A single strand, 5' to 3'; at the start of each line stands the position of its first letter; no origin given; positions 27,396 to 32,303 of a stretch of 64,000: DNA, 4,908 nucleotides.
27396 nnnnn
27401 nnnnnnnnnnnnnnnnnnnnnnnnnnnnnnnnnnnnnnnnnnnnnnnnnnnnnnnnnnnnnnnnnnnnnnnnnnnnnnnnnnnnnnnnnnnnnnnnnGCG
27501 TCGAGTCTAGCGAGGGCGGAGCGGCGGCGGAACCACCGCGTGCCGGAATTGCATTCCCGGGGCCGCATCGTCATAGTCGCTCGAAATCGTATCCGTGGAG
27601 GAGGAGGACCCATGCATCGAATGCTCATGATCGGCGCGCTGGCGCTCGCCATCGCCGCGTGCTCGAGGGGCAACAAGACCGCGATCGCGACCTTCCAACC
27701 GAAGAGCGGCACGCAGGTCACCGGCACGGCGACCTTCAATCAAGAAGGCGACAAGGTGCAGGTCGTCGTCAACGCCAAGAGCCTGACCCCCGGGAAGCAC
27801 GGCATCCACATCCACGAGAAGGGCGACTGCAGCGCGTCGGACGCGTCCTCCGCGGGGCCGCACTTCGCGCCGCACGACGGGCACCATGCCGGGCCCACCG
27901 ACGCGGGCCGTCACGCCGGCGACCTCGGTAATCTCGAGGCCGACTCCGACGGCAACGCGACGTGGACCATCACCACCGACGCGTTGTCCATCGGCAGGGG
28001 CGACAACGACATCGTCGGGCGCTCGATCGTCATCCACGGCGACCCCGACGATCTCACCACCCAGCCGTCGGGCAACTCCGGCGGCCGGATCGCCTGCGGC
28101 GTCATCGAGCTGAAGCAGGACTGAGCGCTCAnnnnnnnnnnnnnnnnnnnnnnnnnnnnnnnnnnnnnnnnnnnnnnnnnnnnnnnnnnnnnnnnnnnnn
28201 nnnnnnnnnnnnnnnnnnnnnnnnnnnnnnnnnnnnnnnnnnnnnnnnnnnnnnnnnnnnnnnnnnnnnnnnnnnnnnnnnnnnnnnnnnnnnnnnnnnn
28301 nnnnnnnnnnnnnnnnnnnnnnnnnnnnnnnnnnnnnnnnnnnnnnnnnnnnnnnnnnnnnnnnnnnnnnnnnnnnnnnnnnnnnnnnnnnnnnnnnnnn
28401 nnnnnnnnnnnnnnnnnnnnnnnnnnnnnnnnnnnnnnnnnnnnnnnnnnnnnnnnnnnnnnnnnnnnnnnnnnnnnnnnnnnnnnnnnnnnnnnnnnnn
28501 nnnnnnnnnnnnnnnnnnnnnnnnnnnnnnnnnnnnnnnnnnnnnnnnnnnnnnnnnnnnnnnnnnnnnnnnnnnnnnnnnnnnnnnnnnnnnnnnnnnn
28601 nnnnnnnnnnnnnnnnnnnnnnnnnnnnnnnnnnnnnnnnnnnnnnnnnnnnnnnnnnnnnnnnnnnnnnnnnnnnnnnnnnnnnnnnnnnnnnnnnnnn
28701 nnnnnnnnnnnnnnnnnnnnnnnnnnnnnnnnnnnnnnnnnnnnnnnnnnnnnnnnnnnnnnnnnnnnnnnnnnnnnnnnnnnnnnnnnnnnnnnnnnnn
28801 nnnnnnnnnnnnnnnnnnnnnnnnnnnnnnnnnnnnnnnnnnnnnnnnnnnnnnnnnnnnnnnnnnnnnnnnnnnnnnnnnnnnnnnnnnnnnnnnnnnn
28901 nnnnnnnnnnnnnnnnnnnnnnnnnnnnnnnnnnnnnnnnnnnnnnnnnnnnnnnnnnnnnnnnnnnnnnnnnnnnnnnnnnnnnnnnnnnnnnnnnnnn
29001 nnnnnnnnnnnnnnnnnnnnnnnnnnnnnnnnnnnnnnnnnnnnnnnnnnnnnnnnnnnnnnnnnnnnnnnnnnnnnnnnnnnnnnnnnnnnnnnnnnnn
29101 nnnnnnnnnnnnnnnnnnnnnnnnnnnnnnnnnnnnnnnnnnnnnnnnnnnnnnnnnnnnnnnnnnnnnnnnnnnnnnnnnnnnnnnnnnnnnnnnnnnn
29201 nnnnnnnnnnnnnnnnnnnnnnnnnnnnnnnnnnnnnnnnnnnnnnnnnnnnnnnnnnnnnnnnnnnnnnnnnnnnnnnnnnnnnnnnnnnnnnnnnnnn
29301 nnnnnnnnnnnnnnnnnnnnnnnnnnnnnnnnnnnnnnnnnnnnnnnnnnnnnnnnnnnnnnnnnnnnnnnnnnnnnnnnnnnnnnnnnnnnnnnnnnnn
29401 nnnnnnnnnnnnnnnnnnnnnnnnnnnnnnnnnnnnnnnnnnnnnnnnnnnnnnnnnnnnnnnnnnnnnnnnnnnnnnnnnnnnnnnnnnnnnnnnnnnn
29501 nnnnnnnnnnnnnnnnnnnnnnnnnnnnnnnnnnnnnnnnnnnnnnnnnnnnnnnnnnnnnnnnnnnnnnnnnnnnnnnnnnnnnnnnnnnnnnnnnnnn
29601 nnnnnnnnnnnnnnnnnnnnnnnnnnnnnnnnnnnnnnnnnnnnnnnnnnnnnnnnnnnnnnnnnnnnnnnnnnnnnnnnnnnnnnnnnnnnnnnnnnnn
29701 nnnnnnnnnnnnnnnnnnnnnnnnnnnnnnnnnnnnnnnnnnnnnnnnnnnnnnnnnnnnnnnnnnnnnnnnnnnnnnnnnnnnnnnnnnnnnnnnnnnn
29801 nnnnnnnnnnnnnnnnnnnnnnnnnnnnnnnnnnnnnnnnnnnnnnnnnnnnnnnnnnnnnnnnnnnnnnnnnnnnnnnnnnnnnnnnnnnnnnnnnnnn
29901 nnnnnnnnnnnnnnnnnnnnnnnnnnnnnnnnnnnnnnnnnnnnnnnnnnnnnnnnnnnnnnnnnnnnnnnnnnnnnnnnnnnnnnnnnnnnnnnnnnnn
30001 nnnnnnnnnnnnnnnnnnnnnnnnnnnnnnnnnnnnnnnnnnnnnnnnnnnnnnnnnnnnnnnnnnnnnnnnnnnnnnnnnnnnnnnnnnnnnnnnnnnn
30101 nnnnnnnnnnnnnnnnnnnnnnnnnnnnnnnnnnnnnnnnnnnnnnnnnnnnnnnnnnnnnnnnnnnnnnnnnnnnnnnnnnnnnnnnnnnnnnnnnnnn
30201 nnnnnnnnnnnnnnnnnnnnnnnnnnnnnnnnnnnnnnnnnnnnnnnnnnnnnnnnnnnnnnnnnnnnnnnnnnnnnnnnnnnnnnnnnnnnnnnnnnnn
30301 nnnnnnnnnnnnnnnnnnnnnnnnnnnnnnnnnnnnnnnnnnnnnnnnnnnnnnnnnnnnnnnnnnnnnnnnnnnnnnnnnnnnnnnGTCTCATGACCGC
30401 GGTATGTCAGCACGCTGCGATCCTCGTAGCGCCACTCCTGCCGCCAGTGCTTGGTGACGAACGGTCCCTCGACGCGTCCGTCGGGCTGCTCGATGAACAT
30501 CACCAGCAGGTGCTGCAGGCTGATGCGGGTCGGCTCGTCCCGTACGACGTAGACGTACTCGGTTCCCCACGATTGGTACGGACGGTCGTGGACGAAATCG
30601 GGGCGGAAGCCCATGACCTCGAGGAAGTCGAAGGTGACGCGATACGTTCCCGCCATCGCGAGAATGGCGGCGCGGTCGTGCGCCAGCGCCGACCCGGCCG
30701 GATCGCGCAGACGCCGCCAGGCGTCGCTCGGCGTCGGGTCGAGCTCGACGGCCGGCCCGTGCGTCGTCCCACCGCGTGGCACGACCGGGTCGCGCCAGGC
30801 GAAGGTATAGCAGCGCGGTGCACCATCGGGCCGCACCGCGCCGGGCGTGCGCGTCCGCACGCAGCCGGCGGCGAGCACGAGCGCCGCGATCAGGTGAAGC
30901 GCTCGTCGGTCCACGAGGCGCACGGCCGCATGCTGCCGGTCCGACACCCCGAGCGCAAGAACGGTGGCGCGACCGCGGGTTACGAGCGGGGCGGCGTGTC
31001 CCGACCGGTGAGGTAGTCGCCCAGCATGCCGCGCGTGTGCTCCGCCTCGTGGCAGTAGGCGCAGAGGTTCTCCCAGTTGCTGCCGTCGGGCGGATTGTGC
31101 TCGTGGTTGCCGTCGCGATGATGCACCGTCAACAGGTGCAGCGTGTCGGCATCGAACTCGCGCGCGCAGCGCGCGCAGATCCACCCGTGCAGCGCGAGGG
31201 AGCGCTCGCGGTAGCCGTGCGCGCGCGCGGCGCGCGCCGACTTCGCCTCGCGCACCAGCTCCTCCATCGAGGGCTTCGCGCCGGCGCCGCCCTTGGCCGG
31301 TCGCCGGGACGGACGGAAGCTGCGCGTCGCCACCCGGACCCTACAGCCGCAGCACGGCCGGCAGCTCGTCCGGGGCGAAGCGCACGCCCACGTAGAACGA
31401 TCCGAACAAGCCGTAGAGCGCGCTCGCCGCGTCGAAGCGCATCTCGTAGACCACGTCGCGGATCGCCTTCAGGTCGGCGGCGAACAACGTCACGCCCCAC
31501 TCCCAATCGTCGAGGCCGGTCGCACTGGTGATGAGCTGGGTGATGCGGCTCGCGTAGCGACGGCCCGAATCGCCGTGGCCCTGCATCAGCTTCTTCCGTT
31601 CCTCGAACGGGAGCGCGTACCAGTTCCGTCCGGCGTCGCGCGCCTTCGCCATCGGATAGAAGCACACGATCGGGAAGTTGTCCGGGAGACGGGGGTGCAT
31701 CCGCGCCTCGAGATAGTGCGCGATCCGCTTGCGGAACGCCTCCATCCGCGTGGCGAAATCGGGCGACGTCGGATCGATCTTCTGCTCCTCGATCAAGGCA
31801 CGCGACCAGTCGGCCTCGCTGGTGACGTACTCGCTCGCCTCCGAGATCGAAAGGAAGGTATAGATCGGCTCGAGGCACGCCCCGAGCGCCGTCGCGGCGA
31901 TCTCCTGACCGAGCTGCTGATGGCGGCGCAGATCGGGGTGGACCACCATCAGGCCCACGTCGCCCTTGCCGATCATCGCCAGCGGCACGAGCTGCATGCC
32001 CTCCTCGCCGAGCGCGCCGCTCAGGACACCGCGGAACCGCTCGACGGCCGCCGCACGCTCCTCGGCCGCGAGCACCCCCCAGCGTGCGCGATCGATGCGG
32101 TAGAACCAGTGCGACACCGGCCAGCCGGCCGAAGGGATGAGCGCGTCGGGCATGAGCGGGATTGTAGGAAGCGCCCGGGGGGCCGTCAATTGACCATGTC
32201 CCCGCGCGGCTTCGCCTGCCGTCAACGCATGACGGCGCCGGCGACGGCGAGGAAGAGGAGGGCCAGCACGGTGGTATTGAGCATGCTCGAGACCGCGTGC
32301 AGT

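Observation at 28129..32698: Same-strand cluster DUF4149 / Cld-like / YajD HNH / lipoprotein / ATP-dependent DNA ligase with GTGA start-stop overlap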

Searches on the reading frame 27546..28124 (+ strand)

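Call 9: search_protein_families(library=pfam, proteins=[window:27546-28124:+], max_evalue=0.01)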
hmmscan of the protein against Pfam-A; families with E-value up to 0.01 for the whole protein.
window:27546-28124:+ (192 aa): 1 family
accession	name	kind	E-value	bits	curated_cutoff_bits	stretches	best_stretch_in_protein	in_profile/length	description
PF00080.25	Sod_Cu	-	1.9e-46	158.2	28.9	1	58-187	1-133/133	Copper/zinc superoxide dismutase (SODC)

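Call 10: search_protein_families(library=ncbifam, proteins=[window:27546-28124:+], max_evalue=0.001)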
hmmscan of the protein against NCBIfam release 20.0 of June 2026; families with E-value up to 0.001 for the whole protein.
window:27546-28124:+ (192 aa): 3 families
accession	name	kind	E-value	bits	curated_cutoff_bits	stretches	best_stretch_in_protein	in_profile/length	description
NF047632.1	SodCCaul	equivalog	1.8e-27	95.9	250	1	31-187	11-172/173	superoxide dismutase[Cu-Zn]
NF047631.1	SodCMycob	equivalog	2.6e-20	73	230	1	40-187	64-235/236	superoxide dismutase[Cu-Zn]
NF007628.1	PRK10290.1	equivalog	2.5e-18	66.7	165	1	31-187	10-172/172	superoxide dismutase [Cu-Zn] SodC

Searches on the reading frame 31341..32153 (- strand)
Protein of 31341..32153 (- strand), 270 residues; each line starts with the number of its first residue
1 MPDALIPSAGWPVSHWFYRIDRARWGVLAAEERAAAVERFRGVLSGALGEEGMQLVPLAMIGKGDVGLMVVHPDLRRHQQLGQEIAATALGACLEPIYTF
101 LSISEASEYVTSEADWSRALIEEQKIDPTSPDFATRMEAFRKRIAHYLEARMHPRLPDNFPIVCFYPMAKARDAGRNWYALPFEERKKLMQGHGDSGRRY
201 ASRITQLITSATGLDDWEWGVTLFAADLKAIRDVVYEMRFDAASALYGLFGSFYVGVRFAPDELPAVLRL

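Call 9: search_protein_families(library=pfam, proteins=[window:31341-32153:-], max_evalue=0.01)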
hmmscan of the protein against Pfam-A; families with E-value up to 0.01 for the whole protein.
window:31341-32153:- (270 aa): 1 family
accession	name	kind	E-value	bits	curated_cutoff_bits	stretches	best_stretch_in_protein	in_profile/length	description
PF06778.18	Chlor_dismutase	-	7.9e-48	163.1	25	1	33-258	1-188/189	Chlorite dismutase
